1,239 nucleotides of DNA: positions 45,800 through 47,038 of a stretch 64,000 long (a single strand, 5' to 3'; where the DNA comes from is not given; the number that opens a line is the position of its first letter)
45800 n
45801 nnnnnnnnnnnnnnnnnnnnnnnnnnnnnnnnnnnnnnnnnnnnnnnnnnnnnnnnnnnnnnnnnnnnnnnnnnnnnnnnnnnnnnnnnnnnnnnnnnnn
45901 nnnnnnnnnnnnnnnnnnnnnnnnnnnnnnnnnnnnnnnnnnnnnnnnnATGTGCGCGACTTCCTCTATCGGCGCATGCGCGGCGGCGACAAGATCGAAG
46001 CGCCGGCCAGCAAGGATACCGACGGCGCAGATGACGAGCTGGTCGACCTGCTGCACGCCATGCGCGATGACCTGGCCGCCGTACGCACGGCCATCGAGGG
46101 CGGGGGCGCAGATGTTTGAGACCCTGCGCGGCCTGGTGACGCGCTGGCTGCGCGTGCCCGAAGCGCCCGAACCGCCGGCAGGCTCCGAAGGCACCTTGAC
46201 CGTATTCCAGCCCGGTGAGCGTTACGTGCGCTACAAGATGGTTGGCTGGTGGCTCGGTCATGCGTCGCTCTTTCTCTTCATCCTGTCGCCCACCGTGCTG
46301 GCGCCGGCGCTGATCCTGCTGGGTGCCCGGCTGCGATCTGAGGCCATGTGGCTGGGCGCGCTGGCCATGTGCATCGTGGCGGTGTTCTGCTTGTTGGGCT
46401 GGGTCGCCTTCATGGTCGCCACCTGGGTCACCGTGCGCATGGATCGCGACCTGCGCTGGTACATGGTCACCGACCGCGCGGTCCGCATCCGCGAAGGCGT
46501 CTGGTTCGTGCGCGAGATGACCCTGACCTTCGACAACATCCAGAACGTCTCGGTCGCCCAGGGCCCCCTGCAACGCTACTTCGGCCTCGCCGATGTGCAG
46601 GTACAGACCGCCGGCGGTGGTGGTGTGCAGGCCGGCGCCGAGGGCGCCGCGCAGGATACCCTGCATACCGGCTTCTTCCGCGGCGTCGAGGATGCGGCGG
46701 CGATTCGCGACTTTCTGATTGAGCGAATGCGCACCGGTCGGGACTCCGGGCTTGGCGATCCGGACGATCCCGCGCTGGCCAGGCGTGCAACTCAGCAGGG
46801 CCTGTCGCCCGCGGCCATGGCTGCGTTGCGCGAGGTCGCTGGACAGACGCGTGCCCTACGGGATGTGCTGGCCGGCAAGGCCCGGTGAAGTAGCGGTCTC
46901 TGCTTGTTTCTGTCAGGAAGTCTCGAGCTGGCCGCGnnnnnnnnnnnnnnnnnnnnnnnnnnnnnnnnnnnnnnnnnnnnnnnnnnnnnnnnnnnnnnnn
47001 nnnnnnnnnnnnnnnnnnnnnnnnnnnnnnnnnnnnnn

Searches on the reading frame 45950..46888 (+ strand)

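Call 14: search_protein_families(library=pfam, proteins=[window:45950-46888:+], max_evalue=0.001)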
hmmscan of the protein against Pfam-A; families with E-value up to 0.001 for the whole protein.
window:45950-46888:+ (312 aa): 1 family
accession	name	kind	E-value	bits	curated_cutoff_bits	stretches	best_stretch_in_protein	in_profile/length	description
PF03703.20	bPH_2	-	3.6e-18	66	22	1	170-255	5-77/78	Bacterial PH domain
